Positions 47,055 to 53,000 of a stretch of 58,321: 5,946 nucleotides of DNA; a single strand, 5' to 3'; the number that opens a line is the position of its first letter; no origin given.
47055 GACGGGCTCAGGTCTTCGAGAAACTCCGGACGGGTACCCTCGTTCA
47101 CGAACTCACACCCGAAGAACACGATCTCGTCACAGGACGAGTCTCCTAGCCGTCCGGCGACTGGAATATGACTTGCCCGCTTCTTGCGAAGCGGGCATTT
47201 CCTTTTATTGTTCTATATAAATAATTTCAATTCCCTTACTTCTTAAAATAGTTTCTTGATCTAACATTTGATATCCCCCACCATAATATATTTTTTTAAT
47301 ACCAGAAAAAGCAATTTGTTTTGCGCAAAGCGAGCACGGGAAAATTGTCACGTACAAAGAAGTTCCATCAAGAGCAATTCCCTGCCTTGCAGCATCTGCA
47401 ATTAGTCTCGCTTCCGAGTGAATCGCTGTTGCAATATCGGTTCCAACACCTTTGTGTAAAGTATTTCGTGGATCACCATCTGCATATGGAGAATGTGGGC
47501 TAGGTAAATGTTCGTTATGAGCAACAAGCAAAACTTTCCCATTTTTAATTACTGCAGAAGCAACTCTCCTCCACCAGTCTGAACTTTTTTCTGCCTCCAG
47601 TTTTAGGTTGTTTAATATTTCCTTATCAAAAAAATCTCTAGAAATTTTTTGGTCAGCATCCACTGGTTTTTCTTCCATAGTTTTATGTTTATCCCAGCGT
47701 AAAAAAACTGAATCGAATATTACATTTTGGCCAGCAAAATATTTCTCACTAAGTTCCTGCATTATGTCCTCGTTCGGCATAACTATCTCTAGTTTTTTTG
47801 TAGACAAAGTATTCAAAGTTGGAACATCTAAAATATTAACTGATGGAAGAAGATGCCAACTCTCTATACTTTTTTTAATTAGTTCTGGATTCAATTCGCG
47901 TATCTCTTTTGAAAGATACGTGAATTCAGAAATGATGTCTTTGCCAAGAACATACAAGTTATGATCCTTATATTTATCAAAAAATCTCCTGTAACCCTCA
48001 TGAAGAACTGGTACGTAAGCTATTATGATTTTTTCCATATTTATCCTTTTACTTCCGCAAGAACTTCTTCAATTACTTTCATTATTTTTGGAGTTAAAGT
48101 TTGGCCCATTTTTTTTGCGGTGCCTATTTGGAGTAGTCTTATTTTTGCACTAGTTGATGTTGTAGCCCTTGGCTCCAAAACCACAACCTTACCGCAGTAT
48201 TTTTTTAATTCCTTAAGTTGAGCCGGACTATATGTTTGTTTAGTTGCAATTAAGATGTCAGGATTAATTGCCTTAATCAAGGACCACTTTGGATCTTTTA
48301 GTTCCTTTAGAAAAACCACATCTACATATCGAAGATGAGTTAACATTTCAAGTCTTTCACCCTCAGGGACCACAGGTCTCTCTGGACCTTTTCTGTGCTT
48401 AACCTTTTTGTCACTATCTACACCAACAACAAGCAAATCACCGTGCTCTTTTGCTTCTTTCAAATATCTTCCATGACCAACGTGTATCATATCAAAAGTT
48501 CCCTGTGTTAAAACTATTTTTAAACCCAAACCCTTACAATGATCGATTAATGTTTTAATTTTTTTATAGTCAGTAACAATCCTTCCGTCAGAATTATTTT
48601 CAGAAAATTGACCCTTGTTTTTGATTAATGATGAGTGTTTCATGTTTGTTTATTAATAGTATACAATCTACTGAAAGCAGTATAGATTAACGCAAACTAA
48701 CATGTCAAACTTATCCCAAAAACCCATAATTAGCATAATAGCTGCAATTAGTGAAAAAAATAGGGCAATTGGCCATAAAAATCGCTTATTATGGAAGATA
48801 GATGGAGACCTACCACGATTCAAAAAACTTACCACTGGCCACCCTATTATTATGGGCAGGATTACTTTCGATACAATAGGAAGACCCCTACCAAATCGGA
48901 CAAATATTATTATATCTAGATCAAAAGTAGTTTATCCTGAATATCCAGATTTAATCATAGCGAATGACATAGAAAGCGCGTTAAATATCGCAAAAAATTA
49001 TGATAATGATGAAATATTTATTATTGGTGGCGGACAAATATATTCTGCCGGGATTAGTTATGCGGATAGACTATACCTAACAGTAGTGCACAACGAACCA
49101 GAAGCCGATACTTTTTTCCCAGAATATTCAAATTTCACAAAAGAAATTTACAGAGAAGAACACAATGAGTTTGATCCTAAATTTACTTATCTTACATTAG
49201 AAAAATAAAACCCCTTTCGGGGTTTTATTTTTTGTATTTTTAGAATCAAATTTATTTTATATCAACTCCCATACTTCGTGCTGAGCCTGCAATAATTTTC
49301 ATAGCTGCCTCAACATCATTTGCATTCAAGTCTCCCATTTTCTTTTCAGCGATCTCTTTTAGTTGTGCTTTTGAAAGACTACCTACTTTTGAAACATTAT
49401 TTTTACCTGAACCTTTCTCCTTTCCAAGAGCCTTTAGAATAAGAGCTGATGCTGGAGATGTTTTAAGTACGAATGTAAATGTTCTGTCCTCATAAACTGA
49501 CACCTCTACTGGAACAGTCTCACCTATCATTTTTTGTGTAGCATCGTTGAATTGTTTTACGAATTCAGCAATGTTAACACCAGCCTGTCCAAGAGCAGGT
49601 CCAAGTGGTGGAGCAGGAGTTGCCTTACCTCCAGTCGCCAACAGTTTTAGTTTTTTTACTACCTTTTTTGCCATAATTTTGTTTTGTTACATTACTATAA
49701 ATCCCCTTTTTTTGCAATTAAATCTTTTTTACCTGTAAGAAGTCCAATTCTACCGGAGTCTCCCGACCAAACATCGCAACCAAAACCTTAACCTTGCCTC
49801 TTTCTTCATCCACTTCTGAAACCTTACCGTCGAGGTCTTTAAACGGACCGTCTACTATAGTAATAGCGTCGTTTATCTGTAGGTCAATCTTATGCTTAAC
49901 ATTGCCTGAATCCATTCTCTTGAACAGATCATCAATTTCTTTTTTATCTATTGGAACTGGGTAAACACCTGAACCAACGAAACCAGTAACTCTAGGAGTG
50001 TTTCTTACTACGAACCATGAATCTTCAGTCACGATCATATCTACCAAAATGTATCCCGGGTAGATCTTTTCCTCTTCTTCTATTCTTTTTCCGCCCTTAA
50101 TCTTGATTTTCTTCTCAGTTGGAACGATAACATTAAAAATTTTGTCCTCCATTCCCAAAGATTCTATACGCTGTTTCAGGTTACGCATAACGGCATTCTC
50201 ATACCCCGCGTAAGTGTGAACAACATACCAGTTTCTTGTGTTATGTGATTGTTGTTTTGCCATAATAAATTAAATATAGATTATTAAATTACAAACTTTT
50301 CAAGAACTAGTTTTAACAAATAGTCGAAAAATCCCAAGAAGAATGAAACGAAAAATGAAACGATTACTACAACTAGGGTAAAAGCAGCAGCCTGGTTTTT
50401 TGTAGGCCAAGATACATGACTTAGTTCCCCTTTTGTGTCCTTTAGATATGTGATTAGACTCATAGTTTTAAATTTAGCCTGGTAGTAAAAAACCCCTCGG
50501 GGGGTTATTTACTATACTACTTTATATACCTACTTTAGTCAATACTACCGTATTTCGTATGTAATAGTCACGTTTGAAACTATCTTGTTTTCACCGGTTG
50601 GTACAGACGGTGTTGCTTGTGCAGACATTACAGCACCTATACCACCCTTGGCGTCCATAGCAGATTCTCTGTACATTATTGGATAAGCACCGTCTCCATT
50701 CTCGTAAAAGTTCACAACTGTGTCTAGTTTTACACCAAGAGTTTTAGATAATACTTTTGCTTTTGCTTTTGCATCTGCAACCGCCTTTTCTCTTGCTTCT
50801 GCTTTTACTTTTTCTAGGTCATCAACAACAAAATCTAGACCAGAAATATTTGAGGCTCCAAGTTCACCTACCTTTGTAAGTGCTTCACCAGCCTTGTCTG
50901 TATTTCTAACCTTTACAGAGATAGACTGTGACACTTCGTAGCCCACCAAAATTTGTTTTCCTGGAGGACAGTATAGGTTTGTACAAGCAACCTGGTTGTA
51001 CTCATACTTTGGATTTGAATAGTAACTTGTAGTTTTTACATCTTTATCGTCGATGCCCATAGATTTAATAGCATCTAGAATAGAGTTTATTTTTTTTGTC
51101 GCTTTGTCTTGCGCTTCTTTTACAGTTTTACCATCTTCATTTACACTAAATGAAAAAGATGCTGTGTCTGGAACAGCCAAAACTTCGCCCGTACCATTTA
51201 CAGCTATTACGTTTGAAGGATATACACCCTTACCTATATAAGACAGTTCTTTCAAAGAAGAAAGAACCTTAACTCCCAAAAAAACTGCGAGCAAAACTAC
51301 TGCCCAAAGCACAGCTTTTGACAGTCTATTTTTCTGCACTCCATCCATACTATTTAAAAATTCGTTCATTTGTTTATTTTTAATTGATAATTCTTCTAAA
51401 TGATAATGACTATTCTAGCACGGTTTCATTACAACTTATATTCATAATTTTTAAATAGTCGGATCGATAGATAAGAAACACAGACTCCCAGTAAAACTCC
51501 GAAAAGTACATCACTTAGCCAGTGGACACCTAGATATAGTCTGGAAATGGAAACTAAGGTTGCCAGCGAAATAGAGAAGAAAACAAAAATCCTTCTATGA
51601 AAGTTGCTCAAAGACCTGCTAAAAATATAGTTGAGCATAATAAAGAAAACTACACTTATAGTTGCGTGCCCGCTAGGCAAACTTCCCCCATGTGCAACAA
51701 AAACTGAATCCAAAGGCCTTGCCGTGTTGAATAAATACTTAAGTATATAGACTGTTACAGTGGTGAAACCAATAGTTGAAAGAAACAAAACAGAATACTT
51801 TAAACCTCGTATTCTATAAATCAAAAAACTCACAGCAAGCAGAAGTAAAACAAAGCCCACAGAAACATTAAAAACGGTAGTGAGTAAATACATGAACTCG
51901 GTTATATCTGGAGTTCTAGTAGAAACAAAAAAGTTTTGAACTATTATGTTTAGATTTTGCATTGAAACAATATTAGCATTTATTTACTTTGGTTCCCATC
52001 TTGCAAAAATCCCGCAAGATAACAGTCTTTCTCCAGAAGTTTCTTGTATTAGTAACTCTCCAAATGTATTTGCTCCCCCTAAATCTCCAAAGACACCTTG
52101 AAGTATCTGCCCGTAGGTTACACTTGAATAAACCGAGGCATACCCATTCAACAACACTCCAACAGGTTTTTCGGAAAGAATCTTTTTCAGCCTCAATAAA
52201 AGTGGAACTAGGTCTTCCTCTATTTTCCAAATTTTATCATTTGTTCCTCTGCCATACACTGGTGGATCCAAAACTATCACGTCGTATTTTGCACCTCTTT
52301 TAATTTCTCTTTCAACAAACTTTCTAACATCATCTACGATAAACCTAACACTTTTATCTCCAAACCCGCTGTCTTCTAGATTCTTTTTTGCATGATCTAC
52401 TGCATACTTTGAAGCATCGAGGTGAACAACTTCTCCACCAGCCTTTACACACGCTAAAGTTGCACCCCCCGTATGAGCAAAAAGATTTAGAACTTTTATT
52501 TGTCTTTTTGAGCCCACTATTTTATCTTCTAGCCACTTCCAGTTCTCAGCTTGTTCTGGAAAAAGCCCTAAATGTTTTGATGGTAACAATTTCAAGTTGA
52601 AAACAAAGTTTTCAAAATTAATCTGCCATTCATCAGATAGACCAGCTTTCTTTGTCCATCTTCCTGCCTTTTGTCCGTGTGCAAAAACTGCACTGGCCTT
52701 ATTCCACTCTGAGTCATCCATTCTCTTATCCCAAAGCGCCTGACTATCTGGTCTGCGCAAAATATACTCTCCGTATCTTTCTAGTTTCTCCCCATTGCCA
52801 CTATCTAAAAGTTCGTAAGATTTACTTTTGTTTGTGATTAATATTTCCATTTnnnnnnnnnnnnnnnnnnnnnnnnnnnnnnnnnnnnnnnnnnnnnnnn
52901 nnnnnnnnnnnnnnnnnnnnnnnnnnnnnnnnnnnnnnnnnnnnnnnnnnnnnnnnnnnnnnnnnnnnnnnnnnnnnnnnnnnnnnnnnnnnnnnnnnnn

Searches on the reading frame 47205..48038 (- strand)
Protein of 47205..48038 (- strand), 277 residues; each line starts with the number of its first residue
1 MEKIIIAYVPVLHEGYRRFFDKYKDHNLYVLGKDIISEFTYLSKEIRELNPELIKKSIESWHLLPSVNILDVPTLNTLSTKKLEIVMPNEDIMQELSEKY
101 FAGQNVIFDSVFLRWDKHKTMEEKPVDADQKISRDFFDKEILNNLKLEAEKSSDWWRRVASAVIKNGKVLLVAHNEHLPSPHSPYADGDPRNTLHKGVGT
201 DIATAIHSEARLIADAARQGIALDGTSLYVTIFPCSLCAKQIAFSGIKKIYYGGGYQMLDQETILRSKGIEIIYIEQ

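Call 60: search_protein_families(library=pfam, proteins=[window:47205-48038:-], max_evalue=0.0001)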
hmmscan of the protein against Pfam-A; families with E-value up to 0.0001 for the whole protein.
window:47205-48038:- (277 aa): 2 families
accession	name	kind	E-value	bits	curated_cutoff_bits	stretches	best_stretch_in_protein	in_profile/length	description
PF00383.29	dCMP_cyt_deam_1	-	1.3e-12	47.9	25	1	141-253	7-101/102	Cytidine and deoxycytidylate deaminase zinc-binding region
PF14437.12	MafB19-deam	-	1.2e-10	41.8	27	1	157-256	23-103/142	MafB19-like deaminase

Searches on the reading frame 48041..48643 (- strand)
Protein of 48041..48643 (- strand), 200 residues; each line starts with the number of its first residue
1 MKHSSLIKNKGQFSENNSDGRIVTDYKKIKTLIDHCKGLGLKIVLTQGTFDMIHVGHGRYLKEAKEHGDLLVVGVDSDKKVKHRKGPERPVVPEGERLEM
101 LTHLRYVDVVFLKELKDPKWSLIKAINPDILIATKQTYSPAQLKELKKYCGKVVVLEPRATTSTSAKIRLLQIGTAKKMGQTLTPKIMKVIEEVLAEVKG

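Call 61: search_protein_families(library=pfam, proteins=[window:48041-48643:-], max_evalue=0.0001)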
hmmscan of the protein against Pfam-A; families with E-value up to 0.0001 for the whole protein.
window:48041-48643:- (200 aa): 1 family
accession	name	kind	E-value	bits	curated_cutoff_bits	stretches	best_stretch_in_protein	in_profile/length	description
PF01467.32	CTP_transf_like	-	1.3e-24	87.3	21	1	46-162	2-119/133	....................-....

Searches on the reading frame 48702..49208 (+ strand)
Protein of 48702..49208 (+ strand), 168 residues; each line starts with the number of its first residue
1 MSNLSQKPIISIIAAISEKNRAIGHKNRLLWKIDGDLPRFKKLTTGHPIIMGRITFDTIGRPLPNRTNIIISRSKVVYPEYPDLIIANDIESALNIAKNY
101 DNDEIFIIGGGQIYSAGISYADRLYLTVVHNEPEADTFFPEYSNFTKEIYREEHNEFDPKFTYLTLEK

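Call 61: search_protein_families(library=pfam, proteins=[window:48702-49208:+], max_evalue=0.0001)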
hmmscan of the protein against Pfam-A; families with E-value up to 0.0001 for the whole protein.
window:48702-49208:+ (168 aa): 1 family
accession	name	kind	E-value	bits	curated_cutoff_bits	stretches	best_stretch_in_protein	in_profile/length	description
PF00186.24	DHFR_1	-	1.9e-47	161.3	25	1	10-162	2-153/159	Dihydrofolate reductase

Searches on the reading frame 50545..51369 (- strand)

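Call 60: search_protein_families(library=pfam, proteins=[window:50545-51369:-], max_evalue=0.0001)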
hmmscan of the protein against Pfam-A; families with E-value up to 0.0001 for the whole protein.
window:50545-51369:- (274 aa): 1 family
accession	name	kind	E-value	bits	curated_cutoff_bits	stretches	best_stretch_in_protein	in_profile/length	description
PF04402.19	SIMPL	-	3.8e-51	174.7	25.2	1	55-271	1-205/205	Protein of unknown function (DUF541)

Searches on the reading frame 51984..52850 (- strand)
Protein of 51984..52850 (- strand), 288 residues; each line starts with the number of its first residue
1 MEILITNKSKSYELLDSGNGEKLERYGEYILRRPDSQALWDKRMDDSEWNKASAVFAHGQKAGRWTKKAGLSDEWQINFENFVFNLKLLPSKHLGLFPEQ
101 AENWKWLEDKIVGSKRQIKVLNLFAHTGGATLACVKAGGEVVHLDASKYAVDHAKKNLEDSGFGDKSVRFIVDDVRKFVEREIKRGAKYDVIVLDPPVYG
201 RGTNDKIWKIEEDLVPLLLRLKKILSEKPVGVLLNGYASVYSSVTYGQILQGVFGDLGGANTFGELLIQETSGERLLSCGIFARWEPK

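Call 60: search_protein_families(library=pfam, proteins=[window:51984-52850:-], max_evalue=0.0001)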
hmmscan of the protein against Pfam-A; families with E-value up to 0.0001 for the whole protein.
window:51984-52850:- (288 aa): 4 families
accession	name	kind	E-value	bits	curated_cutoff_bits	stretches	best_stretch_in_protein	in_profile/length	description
PF10672.15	Methyltrans_SAM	-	5.9e-13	49.2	27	1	71-227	82-230/286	S-adenosylmethionine-dependent methyltransferase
PF03602.21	Cons_hypoth95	-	4e-08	33.6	24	1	115-201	40-125/182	Conserved hypothetical protein 95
PF13847.12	Methyltransf_31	-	3.2e-05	24.1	27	1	117-198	4-84/145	Methyltransferase domain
PF13649.12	Methyltransf_25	-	8.5e-05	23.6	27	0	120-193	1-69/97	Methyltransferase domain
